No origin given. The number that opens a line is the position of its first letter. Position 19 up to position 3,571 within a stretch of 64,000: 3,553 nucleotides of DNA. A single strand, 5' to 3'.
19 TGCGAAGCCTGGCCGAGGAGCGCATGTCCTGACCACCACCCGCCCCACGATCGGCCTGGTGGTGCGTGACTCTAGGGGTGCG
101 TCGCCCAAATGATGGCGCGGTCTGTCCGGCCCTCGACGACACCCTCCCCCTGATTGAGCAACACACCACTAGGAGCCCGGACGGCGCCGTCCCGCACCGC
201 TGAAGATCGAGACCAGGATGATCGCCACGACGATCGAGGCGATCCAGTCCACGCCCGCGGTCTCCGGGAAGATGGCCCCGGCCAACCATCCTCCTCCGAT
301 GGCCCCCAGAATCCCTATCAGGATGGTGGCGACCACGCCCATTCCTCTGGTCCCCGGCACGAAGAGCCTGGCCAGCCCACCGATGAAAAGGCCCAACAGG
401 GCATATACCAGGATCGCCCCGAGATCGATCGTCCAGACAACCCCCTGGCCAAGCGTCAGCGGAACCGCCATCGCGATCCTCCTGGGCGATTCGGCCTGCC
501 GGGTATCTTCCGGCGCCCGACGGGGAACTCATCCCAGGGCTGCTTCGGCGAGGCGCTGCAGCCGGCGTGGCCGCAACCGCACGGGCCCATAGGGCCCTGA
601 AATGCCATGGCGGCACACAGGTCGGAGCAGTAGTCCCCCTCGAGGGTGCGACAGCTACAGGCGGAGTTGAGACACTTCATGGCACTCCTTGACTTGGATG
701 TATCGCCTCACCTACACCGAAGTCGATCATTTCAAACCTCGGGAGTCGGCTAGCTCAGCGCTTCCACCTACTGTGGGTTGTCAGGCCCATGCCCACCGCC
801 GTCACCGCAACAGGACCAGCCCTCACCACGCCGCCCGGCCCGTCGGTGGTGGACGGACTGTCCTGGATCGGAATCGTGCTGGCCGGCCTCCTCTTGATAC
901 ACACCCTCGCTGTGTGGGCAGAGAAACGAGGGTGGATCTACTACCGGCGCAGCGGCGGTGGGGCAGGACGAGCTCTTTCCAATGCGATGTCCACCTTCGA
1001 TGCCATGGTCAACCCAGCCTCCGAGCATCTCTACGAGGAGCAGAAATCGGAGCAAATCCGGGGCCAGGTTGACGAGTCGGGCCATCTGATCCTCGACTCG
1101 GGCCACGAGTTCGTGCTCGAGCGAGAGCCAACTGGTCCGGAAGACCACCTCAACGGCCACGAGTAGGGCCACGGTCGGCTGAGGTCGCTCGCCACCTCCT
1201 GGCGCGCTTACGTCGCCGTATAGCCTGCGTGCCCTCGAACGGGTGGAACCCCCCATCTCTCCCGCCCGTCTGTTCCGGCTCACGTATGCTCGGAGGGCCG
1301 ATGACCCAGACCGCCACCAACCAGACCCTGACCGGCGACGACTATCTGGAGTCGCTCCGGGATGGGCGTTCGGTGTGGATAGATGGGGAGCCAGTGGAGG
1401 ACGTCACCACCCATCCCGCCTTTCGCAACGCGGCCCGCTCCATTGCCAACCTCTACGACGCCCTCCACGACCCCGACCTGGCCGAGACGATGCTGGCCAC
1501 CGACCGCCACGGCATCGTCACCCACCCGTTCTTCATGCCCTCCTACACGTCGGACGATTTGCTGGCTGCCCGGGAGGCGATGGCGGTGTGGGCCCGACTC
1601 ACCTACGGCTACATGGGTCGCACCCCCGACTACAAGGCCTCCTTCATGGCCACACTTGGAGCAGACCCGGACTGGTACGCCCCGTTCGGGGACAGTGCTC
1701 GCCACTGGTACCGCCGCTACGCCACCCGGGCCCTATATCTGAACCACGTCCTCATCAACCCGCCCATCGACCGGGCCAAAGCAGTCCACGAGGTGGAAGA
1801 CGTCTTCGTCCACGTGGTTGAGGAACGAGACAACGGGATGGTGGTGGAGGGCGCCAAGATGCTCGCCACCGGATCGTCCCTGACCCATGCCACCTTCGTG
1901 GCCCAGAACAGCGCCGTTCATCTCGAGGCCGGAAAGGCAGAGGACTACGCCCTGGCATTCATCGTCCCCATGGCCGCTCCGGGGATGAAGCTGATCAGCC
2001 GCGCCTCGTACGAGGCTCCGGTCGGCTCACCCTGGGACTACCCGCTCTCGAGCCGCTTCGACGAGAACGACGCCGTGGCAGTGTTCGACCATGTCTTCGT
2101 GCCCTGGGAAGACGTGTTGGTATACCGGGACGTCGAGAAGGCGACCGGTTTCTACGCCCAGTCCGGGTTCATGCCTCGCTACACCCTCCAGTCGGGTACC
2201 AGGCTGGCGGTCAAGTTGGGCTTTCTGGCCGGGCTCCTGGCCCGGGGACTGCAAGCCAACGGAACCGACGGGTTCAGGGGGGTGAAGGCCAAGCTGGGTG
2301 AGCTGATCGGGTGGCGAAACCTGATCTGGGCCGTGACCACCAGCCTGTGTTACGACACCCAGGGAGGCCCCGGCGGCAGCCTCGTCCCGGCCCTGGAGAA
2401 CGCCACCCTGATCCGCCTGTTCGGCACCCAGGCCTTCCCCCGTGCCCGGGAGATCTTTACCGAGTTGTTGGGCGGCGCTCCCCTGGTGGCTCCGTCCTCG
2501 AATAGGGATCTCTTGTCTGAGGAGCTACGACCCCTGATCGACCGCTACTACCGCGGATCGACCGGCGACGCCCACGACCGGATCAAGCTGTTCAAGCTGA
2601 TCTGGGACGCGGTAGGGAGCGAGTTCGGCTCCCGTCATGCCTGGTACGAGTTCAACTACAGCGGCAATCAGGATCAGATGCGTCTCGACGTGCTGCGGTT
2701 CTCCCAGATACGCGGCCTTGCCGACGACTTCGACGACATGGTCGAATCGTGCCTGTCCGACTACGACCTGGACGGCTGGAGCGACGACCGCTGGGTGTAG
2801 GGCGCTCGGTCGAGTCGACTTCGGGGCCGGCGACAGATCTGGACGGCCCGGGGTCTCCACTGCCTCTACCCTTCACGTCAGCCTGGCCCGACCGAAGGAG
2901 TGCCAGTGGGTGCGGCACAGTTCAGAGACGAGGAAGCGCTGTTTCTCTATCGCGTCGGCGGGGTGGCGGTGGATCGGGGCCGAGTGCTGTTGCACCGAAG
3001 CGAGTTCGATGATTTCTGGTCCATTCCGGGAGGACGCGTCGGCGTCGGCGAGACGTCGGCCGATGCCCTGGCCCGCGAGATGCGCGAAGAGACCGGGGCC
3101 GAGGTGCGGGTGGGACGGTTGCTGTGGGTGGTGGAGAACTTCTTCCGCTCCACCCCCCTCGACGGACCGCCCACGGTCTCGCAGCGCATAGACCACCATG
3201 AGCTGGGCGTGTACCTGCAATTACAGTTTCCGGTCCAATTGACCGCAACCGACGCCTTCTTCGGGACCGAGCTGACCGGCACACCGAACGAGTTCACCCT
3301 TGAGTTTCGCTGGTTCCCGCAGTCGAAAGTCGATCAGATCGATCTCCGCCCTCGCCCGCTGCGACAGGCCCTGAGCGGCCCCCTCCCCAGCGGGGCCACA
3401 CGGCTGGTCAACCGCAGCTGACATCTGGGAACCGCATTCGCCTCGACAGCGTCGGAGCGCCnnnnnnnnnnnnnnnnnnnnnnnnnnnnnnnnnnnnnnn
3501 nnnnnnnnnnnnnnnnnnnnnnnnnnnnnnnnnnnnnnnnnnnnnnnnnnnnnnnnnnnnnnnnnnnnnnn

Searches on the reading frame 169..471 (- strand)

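Call 60: search_protein_families(library=pfam, proteins=[window:169-471:-], max_evalue=0.00001)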
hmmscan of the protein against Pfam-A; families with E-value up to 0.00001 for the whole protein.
window:169-471:- (100 aa): 0 families

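Call 64: search_protein_families(library=ncbifam, proteins=[window:169-471:-], max_evalue=0.01)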
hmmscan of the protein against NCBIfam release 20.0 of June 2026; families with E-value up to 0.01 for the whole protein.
window:169-471:- (100 aa): 1 family
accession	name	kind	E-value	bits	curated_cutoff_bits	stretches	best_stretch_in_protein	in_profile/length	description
NF007771.0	PRK10457.1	equivalog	9.4e-06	26.1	129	1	20-85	3-68/82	hypothetical protein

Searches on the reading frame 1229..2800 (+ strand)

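Call 60: search_protein_families(library=pfam, proteins=[window:1229-2800:+], max_evalue=0.00001)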
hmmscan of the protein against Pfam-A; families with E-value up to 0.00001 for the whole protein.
window:1229-2800:+ (523 aa): 2 families
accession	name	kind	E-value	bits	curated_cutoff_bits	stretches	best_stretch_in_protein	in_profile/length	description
PF11794.13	HpaB_N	-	2.9e-89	299.7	35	1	35-298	1-270/270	4-hydroxyphenylacetate 3-hydroxylase N terminal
PF03241.18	HpaB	-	4.5e-55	186.4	25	1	306-505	2-201/202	4-hydroxyphenylacetate 3-hydroxylase C terminal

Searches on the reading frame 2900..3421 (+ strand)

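Call 60: search_protein_families(library=pfam, proteins=[window:2900-3421:+], max_evalue=0.00001)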
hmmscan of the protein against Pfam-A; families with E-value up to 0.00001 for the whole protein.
window:2900-3421:+ (173 aa): 1 family
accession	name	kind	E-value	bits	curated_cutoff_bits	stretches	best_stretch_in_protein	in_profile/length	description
PF00293.34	NUDIX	-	6.4e-15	55.8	21.1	1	19-146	6-120/134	NUDIX domain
